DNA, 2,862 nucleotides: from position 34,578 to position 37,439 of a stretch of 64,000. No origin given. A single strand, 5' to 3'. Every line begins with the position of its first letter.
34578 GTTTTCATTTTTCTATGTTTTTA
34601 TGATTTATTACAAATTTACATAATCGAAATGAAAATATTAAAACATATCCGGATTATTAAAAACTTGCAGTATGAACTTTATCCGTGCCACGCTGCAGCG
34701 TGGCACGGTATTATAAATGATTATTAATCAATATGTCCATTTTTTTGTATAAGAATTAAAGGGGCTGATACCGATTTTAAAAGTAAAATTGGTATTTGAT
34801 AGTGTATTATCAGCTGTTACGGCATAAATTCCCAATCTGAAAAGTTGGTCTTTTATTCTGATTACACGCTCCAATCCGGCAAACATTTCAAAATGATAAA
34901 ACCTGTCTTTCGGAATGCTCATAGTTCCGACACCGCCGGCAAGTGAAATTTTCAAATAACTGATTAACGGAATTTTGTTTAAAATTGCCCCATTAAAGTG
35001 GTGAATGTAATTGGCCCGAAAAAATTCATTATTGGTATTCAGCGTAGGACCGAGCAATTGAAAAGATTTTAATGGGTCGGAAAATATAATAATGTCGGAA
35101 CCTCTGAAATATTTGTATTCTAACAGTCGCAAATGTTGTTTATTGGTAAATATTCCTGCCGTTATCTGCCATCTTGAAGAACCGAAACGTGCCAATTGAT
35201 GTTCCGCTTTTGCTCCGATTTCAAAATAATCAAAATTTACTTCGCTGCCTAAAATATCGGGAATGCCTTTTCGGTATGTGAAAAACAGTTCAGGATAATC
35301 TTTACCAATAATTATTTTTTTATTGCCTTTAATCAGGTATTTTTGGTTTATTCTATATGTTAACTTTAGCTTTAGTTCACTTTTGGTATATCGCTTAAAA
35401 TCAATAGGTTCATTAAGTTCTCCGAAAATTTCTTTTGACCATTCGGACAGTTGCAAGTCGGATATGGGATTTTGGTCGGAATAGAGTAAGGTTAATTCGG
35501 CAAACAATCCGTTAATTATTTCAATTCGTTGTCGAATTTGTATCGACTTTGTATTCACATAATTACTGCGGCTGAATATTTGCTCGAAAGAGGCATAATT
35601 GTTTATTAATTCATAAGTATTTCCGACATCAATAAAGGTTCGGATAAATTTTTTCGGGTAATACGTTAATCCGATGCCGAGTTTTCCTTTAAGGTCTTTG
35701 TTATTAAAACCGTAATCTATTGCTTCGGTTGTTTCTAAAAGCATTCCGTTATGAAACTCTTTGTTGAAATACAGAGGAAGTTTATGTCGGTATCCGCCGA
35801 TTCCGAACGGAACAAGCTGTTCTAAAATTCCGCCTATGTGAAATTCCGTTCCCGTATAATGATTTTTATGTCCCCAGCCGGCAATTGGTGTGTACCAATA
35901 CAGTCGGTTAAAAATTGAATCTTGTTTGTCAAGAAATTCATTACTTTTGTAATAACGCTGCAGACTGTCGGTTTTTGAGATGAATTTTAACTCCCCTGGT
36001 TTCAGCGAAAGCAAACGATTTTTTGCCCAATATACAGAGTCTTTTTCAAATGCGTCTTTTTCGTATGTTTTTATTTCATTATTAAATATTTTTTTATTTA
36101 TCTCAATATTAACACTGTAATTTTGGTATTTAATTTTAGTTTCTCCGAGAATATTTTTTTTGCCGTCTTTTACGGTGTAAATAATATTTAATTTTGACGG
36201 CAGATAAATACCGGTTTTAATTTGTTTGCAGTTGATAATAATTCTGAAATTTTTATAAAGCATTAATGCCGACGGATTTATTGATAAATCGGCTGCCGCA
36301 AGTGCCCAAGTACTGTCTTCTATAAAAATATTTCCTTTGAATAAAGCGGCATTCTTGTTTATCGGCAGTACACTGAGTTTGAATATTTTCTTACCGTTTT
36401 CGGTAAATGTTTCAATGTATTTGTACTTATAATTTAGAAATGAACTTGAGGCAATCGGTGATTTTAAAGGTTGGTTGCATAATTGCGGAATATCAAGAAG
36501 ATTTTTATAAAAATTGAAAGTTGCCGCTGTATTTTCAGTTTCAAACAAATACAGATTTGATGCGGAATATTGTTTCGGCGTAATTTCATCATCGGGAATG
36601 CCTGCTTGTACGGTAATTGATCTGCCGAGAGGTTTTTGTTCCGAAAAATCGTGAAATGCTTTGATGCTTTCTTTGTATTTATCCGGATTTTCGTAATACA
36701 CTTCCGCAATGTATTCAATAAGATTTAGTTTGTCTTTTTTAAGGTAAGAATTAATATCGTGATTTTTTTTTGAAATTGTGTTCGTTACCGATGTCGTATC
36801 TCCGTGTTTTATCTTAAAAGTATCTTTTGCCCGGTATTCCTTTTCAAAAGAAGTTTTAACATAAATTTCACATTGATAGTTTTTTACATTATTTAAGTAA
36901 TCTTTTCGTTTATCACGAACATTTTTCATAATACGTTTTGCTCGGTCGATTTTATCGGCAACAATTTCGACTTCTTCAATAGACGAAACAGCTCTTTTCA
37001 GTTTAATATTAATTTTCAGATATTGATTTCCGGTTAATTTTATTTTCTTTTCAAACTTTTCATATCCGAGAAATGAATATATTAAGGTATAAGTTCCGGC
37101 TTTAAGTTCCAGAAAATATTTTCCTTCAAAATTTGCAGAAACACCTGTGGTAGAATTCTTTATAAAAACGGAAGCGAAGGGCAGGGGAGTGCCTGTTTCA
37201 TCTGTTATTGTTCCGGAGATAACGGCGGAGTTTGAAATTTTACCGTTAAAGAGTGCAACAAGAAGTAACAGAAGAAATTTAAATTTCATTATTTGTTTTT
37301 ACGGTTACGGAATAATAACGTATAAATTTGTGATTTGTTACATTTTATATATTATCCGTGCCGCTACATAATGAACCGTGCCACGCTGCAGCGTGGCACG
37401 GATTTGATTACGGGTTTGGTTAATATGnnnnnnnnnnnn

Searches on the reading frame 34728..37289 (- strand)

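Call 30: search_protein_families(library=pfam, proteins=[window:34728-37289:-], max_evalue=0.00001)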
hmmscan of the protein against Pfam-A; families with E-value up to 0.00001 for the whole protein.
window:34728-37289:- (853 aa): 3 families
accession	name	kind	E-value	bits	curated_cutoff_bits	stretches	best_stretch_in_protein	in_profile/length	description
PF18939.6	DUF5686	-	3.2e-117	393.1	39.2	2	254-806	98-669/669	Family of unknown function (DUF5686)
PF13715.12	CarbopepD_reg_2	-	4.6e-21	75.1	32.2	1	24-107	1-86/88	CarboxypepD_reg-like domain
PF13620.12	CarboxypepD_reg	-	1.3e-14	54.7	32.3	1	24-98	2-82/82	Carboxypeptidase regulatory-like domain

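Call 31: search_protein_families(library=padloc, proteins=[window:34728-37289:-], max_evalue=0.00001)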
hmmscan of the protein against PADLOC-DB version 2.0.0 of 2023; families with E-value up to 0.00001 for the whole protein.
window:34728-37289:- (853 aa): 0 families
